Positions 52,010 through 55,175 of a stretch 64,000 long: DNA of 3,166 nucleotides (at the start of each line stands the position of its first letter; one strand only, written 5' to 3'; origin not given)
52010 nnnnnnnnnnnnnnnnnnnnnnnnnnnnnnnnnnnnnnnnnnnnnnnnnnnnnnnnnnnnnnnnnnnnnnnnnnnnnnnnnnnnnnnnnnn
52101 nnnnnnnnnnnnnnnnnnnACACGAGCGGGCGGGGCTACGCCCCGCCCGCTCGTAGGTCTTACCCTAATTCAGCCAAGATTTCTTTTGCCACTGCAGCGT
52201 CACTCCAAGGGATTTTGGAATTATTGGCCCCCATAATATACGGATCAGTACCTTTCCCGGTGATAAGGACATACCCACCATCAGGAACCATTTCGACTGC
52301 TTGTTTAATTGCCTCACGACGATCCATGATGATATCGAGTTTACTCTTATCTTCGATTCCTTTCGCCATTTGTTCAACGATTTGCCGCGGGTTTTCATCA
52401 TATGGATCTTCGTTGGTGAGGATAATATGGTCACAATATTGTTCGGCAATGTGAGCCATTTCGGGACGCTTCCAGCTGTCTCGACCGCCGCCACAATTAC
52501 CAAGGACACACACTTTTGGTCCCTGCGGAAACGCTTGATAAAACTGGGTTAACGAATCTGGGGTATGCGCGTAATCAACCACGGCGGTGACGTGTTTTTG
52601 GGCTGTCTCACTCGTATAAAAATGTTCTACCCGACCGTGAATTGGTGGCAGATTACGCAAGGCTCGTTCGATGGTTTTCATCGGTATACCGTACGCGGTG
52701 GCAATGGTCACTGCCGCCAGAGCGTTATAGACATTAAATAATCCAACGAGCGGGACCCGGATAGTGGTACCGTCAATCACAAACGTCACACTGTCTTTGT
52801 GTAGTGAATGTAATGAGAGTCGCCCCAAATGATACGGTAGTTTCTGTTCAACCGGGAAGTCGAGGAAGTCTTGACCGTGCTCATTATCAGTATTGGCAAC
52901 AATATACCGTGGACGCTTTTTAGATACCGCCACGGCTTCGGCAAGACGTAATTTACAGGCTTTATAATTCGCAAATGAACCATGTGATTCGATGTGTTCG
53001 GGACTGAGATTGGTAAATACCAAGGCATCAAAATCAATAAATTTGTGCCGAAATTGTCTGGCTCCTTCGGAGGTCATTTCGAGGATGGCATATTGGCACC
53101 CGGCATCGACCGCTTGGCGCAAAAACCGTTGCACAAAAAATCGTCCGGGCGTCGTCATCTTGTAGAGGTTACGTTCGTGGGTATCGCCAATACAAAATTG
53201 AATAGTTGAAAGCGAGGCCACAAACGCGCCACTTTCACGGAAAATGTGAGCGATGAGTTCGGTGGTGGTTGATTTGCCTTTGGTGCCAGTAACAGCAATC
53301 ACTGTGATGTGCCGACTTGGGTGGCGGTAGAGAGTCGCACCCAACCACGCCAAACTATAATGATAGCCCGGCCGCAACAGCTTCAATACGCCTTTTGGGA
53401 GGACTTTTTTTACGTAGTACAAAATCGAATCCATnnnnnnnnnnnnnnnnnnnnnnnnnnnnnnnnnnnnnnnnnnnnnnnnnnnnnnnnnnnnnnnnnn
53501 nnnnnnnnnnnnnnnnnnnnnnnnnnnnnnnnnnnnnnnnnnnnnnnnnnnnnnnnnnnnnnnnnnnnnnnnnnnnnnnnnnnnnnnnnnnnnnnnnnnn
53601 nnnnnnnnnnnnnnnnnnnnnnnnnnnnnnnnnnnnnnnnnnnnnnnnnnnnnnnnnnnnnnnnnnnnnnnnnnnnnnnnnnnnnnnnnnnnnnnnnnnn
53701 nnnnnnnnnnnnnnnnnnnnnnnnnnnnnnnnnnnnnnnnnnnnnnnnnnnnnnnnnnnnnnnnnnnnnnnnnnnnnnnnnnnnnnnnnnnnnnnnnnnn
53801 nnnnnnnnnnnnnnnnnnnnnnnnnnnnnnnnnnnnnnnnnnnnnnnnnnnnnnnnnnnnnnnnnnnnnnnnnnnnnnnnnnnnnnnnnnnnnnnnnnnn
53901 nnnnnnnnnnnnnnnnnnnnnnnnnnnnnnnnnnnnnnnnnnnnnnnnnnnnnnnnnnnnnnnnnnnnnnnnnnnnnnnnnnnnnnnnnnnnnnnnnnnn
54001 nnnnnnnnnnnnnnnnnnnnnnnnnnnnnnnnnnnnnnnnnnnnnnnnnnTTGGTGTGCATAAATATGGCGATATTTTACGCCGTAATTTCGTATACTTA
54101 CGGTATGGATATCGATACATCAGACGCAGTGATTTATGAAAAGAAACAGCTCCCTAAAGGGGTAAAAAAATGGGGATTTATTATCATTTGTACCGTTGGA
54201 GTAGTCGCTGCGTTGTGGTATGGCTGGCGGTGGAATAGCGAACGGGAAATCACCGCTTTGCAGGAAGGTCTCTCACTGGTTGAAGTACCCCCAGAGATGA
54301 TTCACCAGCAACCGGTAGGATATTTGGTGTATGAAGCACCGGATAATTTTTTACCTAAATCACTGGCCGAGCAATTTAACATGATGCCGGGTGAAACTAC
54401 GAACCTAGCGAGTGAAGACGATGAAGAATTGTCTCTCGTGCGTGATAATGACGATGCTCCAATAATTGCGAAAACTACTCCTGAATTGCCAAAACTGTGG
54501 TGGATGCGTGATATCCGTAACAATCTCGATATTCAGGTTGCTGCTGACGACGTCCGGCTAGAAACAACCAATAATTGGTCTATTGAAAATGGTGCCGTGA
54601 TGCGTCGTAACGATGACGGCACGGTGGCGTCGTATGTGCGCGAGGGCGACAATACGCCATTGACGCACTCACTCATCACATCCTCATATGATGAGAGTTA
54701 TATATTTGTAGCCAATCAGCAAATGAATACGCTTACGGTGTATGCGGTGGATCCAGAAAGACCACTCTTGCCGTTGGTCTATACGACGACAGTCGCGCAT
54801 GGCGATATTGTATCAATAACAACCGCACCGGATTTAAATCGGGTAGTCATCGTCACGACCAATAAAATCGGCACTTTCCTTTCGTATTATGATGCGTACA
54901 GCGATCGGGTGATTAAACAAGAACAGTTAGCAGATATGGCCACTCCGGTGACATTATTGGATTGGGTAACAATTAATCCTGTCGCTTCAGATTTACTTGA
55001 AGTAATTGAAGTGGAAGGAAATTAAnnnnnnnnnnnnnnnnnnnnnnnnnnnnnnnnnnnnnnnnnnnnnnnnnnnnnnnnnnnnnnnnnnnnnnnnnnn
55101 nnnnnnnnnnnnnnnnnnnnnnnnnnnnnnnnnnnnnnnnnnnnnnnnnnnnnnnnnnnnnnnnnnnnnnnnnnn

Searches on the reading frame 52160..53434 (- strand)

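Call 30: search_protein_families(library=pfam, proteins=[window:52160-53434:-], max_evalue=0.001)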
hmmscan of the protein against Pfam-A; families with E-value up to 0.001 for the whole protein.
window:52160-53434:- (424 aa): 2 families
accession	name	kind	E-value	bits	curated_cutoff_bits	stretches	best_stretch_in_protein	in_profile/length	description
PF08245.18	Mur_ligase_M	-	5.4e-35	121.6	24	1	48-244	1-199/200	Mur ligase middle domain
PF02875.26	Mur_ligase_C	-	3e-22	80.3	28.4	1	275-395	9-127/127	Mur ligase, glutamate ligase domain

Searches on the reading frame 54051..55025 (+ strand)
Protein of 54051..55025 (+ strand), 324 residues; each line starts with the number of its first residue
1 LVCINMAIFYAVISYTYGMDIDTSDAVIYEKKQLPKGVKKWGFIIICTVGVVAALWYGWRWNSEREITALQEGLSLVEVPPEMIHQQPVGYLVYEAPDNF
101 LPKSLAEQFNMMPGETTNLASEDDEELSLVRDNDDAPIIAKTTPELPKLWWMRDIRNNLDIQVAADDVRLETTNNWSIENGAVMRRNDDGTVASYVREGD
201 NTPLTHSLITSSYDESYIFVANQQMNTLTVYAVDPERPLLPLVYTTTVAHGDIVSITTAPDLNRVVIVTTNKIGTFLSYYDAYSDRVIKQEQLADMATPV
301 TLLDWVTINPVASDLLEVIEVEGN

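Call 10: search_protein_families(library=pfam, proteins=[window:54051-55025:+], max_evalue=1)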
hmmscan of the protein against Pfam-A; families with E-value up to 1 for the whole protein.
window:54051-55025:+ (324 aa): 2 families
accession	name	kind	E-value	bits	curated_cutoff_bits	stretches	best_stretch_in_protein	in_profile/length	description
PF10282.15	Lactonase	-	0.077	12.6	21.7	1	212-243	299-330/344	Lactonase, 7-bladed beta-propeller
PF09527.15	ATPase_gene1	-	0.12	12.9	26.6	1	37-61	30-54/54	Putative F0F1-ATPase subunit Ca2+/Mg2+ transporter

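Call 11: search_protein_families(library=ncbifam, proteins=[window:54051-55025:+], max_evalue=1)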
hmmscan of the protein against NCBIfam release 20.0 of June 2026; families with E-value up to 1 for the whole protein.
window:54051-55025:+ (324 aa): 1 family
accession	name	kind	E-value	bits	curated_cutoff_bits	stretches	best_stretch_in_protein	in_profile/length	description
TIGR04550.1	sMetMonox_MmoD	equivalog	0.17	11.7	80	1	55-77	22-44/64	soluble methane monooxygenase-binding protein MmoD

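Call 73: search_protein_families(library=padloc, proteins=[window:54051-55025:+], max_evalue=0.01)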
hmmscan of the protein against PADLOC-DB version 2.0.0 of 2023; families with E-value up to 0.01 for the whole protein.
window:54051-55025:+ (324 aa): 0 families
